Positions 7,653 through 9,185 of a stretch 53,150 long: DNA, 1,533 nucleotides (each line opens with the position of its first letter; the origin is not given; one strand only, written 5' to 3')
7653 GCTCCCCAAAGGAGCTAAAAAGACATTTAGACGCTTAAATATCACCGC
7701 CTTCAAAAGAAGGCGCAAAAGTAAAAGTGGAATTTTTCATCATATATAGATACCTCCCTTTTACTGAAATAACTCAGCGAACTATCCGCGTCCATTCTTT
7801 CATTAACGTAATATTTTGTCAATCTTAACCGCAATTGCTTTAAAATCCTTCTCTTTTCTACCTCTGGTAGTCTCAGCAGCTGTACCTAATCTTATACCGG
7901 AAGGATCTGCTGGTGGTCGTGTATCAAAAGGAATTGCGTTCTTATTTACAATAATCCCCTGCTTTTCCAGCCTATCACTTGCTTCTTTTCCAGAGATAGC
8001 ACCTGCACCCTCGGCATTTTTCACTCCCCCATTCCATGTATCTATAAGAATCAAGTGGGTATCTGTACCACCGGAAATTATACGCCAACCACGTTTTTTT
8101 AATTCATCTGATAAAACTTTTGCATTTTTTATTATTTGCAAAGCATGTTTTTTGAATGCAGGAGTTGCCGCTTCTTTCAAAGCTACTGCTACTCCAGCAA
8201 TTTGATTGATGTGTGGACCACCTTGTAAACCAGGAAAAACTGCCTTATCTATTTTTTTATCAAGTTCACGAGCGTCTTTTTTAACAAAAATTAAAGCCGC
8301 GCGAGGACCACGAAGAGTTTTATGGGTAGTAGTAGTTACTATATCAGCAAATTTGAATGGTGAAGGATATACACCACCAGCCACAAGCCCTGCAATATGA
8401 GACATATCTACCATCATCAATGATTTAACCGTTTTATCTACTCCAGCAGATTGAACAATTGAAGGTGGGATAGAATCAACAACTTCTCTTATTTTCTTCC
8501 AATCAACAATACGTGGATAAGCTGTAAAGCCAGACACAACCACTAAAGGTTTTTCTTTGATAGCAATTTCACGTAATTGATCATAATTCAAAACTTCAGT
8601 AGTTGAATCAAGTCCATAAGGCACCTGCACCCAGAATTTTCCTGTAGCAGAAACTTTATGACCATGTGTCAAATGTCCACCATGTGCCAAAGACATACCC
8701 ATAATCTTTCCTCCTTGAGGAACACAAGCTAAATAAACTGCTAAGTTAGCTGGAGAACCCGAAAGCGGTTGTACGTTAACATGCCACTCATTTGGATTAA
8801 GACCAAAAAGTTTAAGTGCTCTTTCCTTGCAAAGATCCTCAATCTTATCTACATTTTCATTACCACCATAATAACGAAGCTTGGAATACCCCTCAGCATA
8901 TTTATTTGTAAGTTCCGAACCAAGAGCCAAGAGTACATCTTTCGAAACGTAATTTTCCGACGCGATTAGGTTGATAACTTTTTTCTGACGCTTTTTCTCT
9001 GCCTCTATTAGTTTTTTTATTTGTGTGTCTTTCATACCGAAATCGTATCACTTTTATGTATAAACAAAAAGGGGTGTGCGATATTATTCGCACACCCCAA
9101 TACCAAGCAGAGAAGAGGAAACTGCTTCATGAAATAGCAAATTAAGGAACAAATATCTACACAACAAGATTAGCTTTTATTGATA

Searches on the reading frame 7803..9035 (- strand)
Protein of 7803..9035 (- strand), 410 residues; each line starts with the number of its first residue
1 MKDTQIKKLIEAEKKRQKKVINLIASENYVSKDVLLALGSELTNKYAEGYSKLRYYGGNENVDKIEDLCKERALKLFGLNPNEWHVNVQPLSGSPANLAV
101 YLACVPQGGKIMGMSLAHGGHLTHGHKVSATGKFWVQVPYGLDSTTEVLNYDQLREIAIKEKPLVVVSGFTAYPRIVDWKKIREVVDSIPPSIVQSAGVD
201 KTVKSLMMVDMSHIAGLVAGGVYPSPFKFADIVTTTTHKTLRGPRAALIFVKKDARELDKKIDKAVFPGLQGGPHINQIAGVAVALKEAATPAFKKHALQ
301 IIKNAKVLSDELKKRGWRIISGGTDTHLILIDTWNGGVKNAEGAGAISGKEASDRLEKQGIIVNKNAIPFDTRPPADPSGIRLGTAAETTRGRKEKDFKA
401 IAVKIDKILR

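Call 17: search_protein_families(library=pfam, proteins=[window:7803-9035:-])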
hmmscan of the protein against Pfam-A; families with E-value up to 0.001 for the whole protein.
window:7803-9035:- (410 aa): 1 family
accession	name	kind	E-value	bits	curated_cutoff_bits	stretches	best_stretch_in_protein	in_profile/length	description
PF00464.25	SHMT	-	4.7e-148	493.5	27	1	2-403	4-397/399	Serine hydroxymethyltransferase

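Call 81: list_cluster_members(proteins=[window:7803-9035:-, window:9312-10223:+, window:16966-17853:-, window:1868-5518:-, window:15089-15634:-, window:34197-35309:-, window:35438-37039:+, window:37152-38678:-, window:25965-26969:-, window:40164-42332:-])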
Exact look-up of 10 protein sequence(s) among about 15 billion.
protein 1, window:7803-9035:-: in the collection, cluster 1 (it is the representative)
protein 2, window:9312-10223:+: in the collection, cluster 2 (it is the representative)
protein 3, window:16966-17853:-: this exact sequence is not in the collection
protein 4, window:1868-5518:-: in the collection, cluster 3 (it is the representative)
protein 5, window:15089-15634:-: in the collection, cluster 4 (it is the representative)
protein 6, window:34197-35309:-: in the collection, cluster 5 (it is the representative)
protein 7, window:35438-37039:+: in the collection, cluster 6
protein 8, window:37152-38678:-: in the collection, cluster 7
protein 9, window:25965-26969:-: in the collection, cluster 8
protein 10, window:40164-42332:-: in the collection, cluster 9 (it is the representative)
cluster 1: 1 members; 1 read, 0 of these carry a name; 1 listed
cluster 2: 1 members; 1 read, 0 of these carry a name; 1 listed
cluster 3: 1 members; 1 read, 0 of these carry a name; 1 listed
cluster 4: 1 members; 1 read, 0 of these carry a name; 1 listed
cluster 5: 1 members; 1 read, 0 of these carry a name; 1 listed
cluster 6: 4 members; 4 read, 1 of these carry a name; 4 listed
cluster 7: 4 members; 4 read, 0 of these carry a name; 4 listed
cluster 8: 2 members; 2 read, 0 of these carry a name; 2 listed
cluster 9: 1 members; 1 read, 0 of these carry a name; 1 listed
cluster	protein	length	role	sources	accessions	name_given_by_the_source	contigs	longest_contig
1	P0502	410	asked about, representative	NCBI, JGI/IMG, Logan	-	-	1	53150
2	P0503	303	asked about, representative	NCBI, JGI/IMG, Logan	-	-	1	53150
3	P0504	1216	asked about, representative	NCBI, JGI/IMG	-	-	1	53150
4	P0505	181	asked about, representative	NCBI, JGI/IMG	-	-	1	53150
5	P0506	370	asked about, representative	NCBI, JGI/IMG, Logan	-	-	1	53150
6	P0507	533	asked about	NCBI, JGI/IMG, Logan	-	-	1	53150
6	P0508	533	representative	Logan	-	-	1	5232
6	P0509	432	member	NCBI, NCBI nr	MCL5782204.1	MAG: hypothetical protein M1459_02505, partial [Patescibacteria group bacterium] | hypothetical protein [Patescibacteria group bacterium]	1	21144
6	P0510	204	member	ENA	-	-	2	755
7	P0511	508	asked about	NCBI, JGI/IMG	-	-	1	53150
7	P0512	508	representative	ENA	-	-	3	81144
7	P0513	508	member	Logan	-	-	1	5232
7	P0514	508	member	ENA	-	-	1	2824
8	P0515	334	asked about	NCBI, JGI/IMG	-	-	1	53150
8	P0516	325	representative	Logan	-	-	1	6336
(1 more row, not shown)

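Call 82: find_encoding_contigs(protein=P0512, flank=10000, max_places=2)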
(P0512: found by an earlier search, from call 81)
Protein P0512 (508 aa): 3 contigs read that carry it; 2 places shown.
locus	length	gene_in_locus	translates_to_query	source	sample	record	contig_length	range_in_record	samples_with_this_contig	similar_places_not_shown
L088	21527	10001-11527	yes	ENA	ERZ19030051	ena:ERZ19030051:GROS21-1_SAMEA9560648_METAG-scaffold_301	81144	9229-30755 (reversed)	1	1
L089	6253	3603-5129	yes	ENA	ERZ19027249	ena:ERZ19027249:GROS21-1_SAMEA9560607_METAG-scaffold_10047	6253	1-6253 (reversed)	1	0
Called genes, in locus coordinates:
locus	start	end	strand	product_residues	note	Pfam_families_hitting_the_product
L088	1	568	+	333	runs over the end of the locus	-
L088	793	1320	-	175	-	-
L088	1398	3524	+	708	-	PF22548:AEP-TOTE, PF00176:SNF2-rel_dom (weak), PF00270:DEAD, PF04851:ResIII, PF00271:Helicase_C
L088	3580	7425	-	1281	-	PF18076:FGAR-AT_N, PF18072:FGAR-AT_linker, PF02769:AIRS_C, PF22689:FGAR-AT_PurM_N-like, PF02769:AIRS_C, PF13507:GATase_5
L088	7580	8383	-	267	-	PF00551:Formyl_trans_N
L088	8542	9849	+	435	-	PF01259:SAICAR_synt, PF00731:AIRC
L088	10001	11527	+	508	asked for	PF00206:Lyase_1, PF08328:ASL_C (weak)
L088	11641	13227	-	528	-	PF02142:MGS, PF01808:AICARFT_IMPCHas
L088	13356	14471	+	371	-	PF00586:AIRS, PF02769:AIRS_C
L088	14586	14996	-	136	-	-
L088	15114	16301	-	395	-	-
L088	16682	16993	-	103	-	-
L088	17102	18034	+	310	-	PF02729:OTCace_N, PF00185:OTCace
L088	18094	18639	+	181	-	PF10122:Zn_ribbon_Com (weak), PF00989:PAS, PF13426:PAS_9, PF08447:PAS_3 (weak)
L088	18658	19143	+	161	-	PF01590:GAF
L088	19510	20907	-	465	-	PF13230:GATase_4, PF13522:GATase_6, PF13537:GATase_7, PF00156:Pribosyltran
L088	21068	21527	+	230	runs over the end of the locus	PF01522:Polysacc_deac_1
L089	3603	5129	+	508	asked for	PF00206:Lyase_1, PF08328:ASL_C (weak)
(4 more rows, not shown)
